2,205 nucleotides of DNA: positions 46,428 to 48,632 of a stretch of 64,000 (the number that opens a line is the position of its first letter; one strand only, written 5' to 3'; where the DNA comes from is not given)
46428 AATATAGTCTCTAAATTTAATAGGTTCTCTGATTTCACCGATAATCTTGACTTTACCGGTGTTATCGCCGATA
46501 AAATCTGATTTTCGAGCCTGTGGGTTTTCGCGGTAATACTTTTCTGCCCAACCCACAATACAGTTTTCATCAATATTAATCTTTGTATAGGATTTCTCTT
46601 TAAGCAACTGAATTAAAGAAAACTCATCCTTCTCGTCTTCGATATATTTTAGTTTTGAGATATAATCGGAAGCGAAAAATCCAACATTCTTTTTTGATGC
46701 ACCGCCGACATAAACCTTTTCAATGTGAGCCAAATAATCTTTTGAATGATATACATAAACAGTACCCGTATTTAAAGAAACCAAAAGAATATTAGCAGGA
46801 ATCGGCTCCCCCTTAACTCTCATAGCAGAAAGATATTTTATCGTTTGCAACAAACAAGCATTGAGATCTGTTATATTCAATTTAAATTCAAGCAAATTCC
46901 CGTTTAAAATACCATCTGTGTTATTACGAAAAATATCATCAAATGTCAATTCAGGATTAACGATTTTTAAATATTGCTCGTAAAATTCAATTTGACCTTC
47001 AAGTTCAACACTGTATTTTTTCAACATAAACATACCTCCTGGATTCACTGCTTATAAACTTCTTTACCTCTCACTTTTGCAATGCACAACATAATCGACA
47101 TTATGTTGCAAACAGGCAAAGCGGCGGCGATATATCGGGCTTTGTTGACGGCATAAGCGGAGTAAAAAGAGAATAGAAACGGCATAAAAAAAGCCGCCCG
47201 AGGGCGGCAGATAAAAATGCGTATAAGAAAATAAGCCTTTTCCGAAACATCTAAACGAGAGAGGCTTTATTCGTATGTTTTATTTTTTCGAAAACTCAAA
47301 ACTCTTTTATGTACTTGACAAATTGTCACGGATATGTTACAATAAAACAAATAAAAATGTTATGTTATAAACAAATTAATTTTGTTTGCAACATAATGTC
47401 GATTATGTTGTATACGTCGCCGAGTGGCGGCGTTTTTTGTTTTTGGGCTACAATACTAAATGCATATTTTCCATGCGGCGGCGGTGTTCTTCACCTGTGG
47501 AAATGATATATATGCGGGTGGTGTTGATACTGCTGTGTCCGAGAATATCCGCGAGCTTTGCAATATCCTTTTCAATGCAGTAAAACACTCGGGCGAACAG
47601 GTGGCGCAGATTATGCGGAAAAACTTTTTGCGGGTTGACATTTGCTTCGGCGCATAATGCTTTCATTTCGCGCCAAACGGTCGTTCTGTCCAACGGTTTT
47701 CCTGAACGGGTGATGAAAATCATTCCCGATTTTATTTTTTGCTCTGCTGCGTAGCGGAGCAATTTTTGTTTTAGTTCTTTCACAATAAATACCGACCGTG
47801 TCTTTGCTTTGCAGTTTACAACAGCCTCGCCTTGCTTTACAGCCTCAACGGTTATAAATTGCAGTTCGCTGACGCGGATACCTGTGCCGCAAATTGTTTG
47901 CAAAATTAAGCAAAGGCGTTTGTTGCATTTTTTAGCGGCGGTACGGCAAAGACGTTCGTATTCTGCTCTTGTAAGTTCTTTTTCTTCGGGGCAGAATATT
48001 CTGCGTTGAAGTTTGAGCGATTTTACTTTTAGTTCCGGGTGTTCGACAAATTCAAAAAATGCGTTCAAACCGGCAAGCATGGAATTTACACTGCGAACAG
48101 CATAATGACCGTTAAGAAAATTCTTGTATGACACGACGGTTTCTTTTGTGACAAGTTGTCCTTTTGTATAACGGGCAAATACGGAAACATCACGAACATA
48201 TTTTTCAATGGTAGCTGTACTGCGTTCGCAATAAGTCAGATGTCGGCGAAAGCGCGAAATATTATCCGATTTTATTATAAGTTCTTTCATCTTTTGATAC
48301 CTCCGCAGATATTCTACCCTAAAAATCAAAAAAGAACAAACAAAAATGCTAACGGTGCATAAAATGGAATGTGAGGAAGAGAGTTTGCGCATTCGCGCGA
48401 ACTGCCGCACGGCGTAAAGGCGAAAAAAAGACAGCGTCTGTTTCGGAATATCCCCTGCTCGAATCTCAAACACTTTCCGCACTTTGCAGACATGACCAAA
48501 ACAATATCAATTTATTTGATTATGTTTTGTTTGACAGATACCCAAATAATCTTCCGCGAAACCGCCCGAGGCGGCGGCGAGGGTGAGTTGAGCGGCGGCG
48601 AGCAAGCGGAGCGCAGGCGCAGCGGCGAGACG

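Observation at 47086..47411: Invertible promoter switch between a tyrosine recombinase and a promoterless restriction/methylase gene, captured in the OFF orientation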

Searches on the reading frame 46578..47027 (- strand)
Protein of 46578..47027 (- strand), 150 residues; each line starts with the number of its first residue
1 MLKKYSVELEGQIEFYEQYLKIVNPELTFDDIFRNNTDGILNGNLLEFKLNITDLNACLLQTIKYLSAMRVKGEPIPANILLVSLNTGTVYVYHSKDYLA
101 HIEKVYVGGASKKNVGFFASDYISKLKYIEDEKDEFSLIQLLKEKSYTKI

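Call 70: predict_structure(alignment_id=A3)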
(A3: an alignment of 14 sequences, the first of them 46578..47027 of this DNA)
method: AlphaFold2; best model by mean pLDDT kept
length: 150 residues; sequences in the alignment: 14
mean_pLDDT: 86.0   pTM: 0.84
mean pLDDT of the five models: 86.0, 85.3, 83.5, 81.9, 81.7
residues with pLDDT >= 90: 81; 70-90: 50; 50-70: 19; < 50: 0
segments of 3 or more residues with pLDDT < 50: none
pLDDT, mean of each block of 10 residues (from residue 1): 85 92 88 72 92 91 89 90 95 93 75 59 92 95 80
secondary structure, 60 per line:
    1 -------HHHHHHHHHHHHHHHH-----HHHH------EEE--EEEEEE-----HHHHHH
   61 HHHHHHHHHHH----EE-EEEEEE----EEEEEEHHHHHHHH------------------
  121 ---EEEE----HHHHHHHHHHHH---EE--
elements in order: H8-23 H29-32 E39-41 E44-49 H55-71 E79-84 E89-94 H95-102 E124-127 H132-143

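Call 73: fold_search(model_id=the predicted structure, library=pdb)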
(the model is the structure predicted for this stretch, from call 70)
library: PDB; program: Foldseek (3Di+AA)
matches with E <= 10: 294; with E <= 0.001: 0
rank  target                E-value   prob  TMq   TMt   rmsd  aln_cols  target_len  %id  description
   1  6ll7_A                9.1e-02  0.15  0.21  0.13  10.9        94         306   18  Type II inorganic pyrophosphatase (PPase) from the psychrophilic bacterium Shewanella sp. AS-11, Mn-activated form (released 2020-03-25)
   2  2eb0_A                1.3e-01  0.09  0.20  0.13  11.6       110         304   16  Crystal structure of Methanococcus jannaschii putative family II inorganic pyrophosphatase (released 2007-08-07)
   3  9epc_G                2.7e-01  0.25  0.24  0.07  10.3        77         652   23  Cryo-EM structure of the Plastid-encoded RNA polymerase from Sinapis alba (released 2025-06-18)
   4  2eb0_B                2.9e-01  0.09  0.22  0.13  11.2       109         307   17  Crystal structure of Methanococcus jannaschii putative family II inorganic pyrophosphatase (released 2007-08-07)
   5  7ewx_A                3.1e-01  0.12  0.25  0.23  13.6       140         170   11  Crystal structure of Ebinur Lake virus cap snatching endonuclease (P78A mutant) (released 2022-01-26)
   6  1k23_C                3.3e-01  0.08  0.21  0.13  11.7       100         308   14  Inorganic Pyrophosphatase (Family II) from Bacillus subtilis (released 2001-10-31)
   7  7ex0_B                3.5e-01  0.12  0.25  0.23  13.7       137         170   12  Crystal structure of Ebinur Lake virus cap snatching endonuclease (K108A mutant) (released 2022-01-26)
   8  7ewx_B                3.5e-01  0.10  0.23  0.20  13.8       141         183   11  Crystal structure of Ebinur Lake virus cap snatching endonuclease (P78A mutant) (released 2022-01-26)
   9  2enx_A                3.5e-01  0.08  0.21  0.13  11.7       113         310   13  Structure of the family II inorganic pyrophosphatase from Streptococcus agalactiae at 2.8 resolution (released 2007-05-29)
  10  7orn_A                3.8e-01  0.10  0.24  0.04  13.7       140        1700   13  La Crosse virus polymerase at replication initiation stage (released 2022-02-16)
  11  2xi5_A                4.3e-01  0.13  0.32  0.28  13.7       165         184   12  N-terminal endonuclease domain of La Crosse virus L-protein (released 2010-10-06)
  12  7ewv_A                4.8e-01  0.11  0.24  0.21  11.6       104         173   12  Crystal structure of Ebinur Lake virus cap snatching endonuclease (H34A mutant) (released 2022-01-26)
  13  6z8k_A                5.2e-01  0.12  0.28  0.03  13.6       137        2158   13  La Crosse virus polymerase at elongation mimicking stage (released 2020-07-29)
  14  7orj_A                5.2e-01  0.10  0.26  0.03  13.8       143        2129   15  La Crosse virus polymerase at transcription capped RNA cleavage stage (released 2022-02-16)
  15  7ewu_D                5.9e-01  0.12  0.31  0.28  12.0       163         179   10  Crystal structure of Ebinur Lake virus cap snatching endonuclease (WT) (released 2022-01-26)
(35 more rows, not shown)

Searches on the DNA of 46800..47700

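Call 75: search_rna_families(source=window, start=46800, end=47700, threshold=evalue, max_evalue=1)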
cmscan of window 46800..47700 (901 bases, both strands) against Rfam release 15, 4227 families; matches with E-value up to 1: 4.
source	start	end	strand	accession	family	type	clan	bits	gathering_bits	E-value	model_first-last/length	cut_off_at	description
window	47347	47437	+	RF02384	FasX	Gene; sRNA;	-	22.9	100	0.2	1-205/205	no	FasX small RNA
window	47355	47439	+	RF01065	23S-methyl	Cis-reg;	-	22.9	50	0.48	1-102/102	no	23S methyl RNA motif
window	47350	47446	+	RF02898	AaHKsRNA20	Gene; sRNA;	-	22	43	0.9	1-77/77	no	Aggregatibacter sRNA 20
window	47184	47262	-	RF02837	anti-hemB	Gene; sRNA;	-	15.7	49.5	0.81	1-81/81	no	Burkholderia RNA 7 (anti-hemB)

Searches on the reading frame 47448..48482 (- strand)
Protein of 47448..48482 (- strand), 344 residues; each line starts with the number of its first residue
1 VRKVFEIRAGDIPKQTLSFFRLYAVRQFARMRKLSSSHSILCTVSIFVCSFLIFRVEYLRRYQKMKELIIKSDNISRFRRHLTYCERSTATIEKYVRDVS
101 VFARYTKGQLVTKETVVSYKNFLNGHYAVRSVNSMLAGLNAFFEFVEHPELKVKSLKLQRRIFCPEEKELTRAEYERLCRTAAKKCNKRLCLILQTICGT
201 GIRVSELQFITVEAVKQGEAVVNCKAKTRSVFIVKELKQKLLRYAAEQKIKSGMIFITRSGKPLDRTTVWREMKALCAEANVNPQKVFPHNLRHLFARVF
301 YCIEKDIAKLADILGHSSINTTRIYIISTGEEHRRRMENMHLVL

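Call 4: search_protein_families(library=pfam, proteins=[window:47448-48482:-])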
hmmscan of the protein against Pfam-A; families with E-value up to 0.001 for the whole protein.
window:47448-48482:- (344 aa): 3 families
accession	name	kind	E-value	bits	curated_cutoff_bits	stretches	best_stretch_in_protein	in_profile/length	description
PF00589.27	Phage_integrase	-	3.6e-24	85.9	27.1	1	169-328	2-168/172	Phage integrase family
PF13495.12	Phage_int_SAM_4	-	0.0001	23.1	27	1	76-148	3-80/85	Phage integrase, N-terminal SAM-like domain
PF02899.23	Phage_int_SAM_1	-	0.00022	21.9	22.3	1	75-146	1-79/83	Phage integrase, N-terminal SAM-like domain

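Call 6: search_protein_families(library=padloc, proteins=[window:47448-48482:-], max_evalue=0.01)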
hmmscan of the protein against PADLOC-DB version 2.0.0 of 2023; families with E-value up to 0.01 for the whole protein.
window:47448-48482:- (344 aa): 0 families

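Call 7: search_protein_families(library=ncbifam, proteins=[window:47448-48482:-], max_evalue=0.01)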
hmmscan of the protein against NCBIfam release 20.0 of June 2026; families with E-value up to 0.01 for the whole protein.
window:47448-48482:- (344 aa): 10 families
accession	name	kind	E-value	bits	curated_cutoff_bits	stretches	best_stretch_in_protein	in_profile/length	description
NF040815.2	recomb_XerA_Arch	equivalog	4.3e-38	131.4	220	1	77-333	2-259/263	site-specific tyrosine recombinase/integron integrase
TIGR02225.1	recomb_XerD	equivalog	9.2e-33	113.8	329.6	1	78-341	3-287/290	site-specific tyrosine recombinase XerD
NF001399.0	PRK00283.1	subfamily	5.2e-31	108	279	1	72-341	6-296/300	tyrosine recombinase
TIGR02224.1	recomb_XerC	equivalog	7e-30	104.4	335.15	1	77-332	2-281/295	tyrosine recombinase XerC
NF003462.0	PRK05084.1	equivalog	1.3e-14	53.7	267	1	181-340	184-356/360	tyrosine recombinase XerS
TIGR02249.1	integrase_gron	subfamily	6.4e-14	52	265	2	264-326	237-298/315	integron integrase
NF002331.0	PRK01287.1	subfamily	3.3e-08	32.9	371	1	189-326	163-310/365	site-specific tyrosine recombinase XerC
NF007370.0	PRK09870.1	subfamily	1.2e-06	28.4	221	1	170-329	13-180/200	tyrosine-type DNA invertase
NF007371.0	PRK09871.1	subfamily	3.5e-06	26.7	222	1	186-329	25-175/198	tyrosine-type DNA invertase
NF011946.0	PRK15417.1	equivalog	3.6e-06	26.4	435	1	268-326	256-313/337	integron integrase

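Call 29: find_encoding_contigs(protein=window:47448-48290:-, flank=3000, max_places=10)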
Protein window:47448-48290:- (280 aa): 22 contigs read that carry it; 10 places shown.
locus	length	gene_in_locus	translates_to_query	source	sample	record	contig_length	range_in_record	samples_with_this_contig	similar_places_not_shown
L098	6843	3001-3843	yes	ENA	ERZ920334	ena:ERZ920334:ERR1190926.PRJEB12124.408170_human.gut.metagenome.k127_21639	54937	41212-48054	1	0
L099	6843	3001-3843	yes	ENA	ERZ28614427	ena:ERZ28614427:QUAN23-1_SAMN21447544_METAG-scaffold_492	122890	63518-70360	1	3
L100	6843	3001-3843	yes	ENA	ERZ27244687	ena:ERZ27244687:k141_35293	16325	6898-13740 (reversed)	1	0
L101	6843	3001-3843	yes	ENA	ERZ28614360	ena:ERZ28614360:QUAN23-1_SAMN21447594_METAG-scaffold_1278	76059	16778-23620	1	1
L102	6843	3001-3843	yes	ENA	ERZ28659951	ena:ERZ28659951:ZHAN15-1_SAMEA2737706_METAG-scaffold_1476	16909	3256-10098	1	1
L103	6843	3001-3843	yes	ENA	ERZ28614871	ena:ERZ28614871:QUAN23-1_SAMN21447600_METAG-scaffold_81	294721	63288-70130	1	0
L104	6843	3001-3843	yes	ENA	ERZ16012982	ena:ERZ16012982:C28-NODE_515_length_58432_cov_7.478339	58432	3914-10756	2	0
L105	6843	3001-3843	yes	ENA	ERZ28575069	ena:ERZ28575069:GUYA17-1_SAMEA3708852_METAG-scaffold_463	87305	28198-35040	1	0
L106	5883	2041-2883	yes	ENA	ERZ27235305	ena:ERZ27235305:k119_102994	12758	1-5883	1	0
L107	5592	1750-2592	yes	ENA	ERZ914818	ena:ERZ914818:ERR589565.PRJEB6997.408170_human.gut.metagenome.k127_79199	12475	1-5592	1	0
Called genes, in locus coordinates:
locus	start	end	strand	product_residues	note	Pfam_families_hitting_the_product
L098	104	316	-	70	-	-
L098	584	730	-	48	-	-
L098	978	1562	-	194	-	PF02441:Flavoprotein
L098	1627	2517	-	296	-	PF07991:KARI_N (faint), PF16924:DpaA_N, PF02826:2-Hacid_dh_C, PF00670:AdoHcyase_NAD, PF13241:NAD_binding_7 (weak)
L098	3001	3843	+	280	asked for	PF00589:Phage_integrase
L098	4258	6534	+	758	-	-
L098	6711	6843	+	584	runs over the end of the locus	PF07693:KAP_NTPase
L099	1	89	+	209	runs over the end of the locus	-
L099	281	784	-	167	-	PF02441:Flavoprotein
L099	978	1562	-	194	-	PF02441:Flavoprotein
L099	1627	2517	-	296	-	PF07991:KARI_N (faint), PF16924:DpaA_N, PF02826:2-Hacid_dh_C, PF00670:AdoHcyase_NAD, PF13241:NAD_binding_7 (weak)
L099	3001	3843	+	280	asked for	PF00589:Phage_integrase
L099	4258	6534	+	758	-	-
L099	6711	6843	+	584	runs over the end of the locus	PF07693:KAP_NTPase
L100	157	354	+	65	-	-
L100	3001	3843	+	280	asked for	PF00589:Phage_integrase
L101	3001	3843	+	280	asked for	PF00589:Phage_integrase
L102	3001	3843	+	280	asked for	PF00589:Phage_integrase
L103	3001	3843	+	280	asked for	PF00589:Phage_integrase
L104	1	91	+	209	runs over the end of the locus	-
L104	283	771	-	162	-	PF02441:Flavoprotein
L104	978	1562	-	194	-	PF02441:Flavoprotein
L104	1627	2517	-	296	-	PF07991:KARI_N (faint), PF16924:DpaA_N, PF02826:2-Hacid_dh_C, PF00670:AdoHcyase_NAD, PF13241:NAD_binding_7 (weak)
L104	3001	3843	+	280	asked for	PF00589:Phage_integrase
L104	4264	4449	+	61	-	-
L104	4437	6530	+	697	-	-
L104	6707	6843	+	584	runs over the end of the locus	PF07693:KAP_NTPase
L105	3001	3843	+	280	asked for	PF00589:Phage_integrase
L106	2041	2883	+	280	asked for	PF00589:Phage_integrase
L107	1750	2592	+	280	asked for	PF00589:Phage_integrase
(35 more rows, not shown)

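Call 60: search_solved_structures(query=window:47448-48482:-, max_evalue=0.001)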
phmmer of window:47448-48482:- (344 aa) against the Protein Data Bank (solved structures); distinct sequences matched with E-value up to 0.001: 7.
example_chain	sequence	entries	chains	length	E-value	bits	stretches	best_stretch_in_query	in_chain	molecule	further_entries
4a8e_A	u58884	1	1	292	3e-20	75.7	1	67-328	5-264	PROBABLE TYROSINE RECOMBINASE XERC-LIKE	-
5hxy_A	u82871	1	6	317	3e-15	59.3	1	73-327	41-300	Tyrosine recombinase XerA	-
1a0p_A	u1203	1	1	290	1.8e-13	53.4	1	91-331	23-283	SITE-SPECIFIC RECOMBINASE XERD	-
5dcf_A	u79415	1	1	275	7.8e-12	48.1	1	168-340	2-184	Tyrosine recombinase XerD,DNA translocase FtsK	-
9i5v_14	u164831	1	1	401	1.7e-10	43.7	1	189-341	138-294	Ribosome-associated translation inhibitor RaiA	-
5jjv_A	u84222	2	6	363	6.3e-09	38.5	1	185-326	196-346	Tyrosine recombinase XerH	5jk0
2a3v_A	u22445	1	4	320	0.00097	21.5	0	265-326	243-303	site-specific recombinase IntI4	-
